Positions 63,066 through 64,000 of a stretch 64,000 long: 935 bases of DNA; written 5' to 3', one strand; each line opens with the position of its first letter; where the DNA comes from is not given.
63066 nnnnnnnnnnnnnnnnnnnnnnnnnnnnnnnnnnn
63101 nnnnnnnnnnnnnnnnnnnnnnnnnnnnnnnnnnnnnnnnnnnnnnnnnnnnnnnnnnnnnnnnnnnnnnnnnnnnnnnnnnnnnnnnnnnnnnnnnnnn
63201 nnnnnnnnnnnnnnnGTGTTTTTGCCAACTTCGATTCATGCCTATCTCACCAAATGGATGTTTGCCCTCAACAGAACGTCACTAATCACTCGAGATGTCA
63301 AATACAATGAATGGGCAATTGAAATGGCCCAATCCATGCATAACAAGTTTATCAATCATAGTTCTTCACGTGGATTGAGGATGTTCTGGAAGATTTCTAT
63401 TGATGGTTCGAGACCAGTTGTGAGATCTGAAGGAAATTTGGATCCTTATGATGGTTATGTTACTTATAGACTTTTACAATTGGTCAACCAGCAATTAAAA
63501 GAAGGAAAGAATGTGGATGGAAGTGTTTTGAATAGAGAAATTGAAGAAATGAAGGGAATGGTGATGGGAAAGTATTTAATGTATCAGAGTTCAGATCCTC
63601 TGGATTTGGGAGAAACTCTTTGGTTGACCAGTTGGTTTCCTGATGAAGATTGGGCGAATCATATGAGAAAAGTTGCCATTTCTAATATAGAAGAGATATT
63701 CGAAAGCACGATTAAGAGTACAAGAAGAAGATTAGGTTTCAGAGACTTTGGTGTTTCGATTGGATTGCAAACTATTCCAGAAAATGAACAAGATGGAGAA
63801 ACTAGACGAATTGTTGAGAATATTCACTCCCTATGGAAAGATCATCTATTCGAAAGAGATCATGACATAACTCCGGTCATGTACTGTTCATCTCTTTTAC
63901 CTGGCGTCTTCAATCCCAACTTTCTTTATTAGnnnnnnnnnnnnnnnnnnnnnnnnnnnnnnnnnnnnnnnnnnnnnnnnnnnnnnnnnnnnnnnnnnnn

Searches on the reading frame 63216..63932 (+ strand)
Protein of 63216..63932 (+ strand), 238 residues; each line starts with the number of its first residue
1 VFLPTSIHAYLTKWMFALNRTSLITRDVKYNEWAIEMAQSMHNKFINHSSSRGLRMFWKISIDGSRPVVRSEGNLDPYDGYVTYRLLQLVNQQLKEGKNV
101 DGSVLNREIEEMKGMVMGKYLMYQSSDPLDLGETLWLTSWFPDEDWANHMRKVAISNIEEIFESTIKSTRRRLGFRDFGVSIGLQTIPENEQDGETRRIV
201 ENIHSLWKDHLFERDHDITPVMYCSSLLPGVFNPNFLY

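Call 5: search_protein_families(library=pfam, proteins=[window:63216-63932:+], max_evalue=1)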
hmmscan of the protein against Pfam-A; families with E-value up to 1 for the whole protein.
window:63216-63932:+ (238 aa): 1 family
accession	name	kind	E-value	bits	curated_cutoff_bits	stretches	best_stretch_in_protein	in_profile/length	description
PF07138.17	AcMNPV_AC11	-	0.00063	19.7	27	1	83-154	26-98/324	Baculovirus protein AC11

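Call 8: find_homologous_proteins(query=window:63216-63932:+)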
Query window:63216-63932:+ (238 aa): 257 proteins with E <= 0.001 among 454 candidates; the best 120 are listed.
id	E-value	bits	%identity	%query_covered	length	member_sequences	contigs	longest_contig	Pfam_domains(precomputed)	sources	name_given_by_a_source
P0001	2.0e-159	546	100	100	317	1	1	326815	-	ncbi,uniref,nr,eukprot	ncbi:predicted protein [Naegleria gruberi]|uniref:Predicted protein n=1 Tax=Naegleria gruberi TaxID=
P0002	1.2e-144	498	100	92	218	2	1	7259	-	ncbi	ncbi:predicted protein, partial [Naegleria gruberi]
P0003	8.2e-88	312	61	95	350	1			-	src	-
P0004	7.4e-84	299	58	96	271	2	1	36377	-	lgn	-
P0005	1.8e-83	298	58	96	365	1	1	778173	-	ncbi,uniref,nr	ncbi:hypothetical protein C9374_013332 [Naegleria lovaniensis]|uniref:Uncharacterized protein n=1 Ta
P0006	3.7e-70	254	51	96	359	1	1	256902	-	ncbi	ncbi:hypothetical protein ABK040_002676 [Willaertia magna]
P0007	4.5e-66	241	50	96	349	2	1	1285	-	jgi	-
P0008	7.2e-66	240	48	95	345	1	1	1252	-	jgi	-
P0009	3.4e-65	238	50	96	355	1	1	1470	-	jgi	jgi:hypothetical protein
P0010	2.4e-64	235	48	95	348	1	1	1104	-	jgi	jgi:hypothetical protein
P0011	4.6e-64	234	48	94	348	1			-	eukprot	eukprot:TRINITY_DN2845_c0_g3_i2.p1 TRINITY_DN2845_c0_g3~~TRINITY_DN2845_c0_g3_i2.p1 ORF type:complet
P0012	5.9e-64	234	50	94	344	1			-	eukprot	eukprot:Phypoly_transcript_10282.p1 GENE.Phypoly_transcript_10282~~Phypoly_transcript_10282.p1 ORF t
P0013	3.1e-63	232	49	95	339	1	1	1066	-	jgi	jgi:hypothetical protein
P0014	3.2e-63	231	51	95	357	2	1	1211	-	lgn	-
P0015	5.8e-63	231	49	94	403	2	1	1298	-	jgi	-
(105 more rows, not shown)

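Call 9: find_encoding_contigs(protein=P0001, flank=10000, max_places=6)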
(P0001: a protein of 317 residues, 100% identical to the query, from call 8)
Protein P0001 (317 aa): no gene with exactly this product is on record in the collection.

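Call 10: find_encoding_contigs(protein=P0002, flank=10000, max_places=6)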
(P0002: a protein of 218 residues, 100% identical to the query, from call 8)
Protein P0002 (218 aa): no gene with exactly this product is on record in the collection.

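Call 11: find_encoding_contigs(protein=P0005, flank=10000, max_places=6)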
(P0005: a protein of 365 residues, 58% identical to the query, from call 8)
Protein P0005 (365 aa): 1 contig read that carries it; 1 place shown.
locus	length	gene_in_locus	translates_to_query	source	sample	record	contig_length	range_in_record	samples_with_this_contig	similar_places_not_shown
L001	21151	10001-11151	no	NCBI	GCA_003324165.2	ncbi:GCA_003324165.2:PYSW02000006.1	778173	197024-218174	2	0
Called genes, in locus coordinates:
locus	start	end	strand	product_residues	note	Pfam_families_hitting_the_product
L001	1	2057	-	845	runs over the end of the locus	PF00069:Pkinase, PF07714:PK_Tyr_Ser-Thr, PF03109:ABC1 (faint)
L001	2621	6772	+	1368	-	PF25481:Nucleoprot-TPR, PF25785:TPR, PF07926:TPR_MLP1_2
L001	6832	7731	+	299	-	-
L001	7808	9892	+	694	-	-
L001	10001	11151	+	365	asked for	-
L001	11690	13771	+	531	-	PF00240:ubiquitin, PF11976:Rad60-SLD, PF00069:Pkinase, PF07714:PK_Tyr_Ser-Thr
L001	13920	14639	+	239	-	PF13774:Longin, PF00957:Synaptobrevin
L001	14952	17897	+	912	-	-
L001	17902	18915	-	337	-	PF00018:SH3_1, PF14604:SH3_9 (weak)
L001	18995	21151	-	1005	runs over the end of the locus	-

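Call 18: find_encoding_contigs(protein=P0004, flank=10000, max_places=6)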
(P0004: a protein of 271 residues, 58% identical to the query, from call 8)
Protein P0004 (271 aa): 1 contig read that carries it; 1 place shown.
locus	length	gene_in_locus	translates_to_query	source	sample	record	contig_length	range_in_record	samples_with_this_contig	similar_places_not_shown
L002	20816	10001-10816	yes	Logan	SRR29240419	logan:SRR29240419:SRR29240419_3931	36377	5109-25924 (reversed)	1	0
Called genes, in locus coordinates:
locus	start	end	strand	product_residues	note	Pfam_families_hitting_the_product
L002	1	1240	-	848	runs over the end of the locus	PF00069:Pkinase, PF07714:PK_Tyr_Ser-Thr, PF03109:ABC1 (weak)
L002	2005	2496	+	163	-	-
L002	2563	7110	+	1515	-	-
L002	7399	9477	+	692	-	-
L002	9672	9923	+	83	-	-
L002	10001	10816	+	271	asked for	-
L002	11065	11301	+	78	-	PF11976:Rad60-SLD, PF00240:ubiquitin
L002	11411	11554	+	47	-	-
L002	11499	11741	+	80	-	-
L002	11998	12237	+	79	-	PF07714:PK_Tyr_Ser-Thr, PF00069:Pkinase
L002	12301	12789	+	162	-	PF00069:Pkinase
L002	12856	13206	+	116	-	-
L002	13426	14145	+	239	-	PF13774:Longin, PF00957:Synaptobrevin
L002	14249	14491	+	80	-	-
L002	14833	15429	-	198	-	-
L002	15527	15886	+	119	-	-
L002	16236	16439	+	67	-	-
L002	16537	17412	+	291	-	-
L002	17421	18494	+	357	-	-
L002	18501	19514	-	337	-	PF00018:SH3_1, PF14604:SH3_9 (weak)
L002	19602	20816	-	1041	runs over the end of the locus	-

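Call 19: find_encoding_contigs(protein=P0006, flank=10000, max_places=6)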
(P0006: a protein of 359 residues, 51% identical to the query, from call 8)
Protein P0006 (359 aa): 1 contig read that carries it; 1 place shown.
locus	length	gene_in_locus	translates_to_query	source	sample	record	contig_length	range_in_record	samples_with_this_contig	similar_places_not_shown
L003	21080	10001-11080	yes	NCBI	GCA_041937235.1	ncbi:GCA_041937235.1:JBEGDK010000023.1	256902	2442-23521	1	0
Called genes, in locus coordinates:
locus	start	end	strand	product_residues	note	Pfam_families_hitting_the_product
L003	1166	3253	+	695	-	PF13320:GH123_cat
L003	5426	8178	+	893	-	PF06017:Myosin_TH1 (weak)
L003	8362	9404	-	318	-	PF16891:STPPase_N, PF00149:Metallophos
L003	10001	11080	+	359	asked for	-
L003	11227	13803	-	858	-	PF13320:GH123_cat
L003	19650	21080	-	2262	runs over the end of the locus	PF00270:DEAD, PF04851:ResIII, PF23445:WHD_SNRNP200, PF02889:Sec63, PF00270:DEAD, PF04851:ResIII, PF00271:Helicase_C, PF23445:WHD_SNRNP200, +2 more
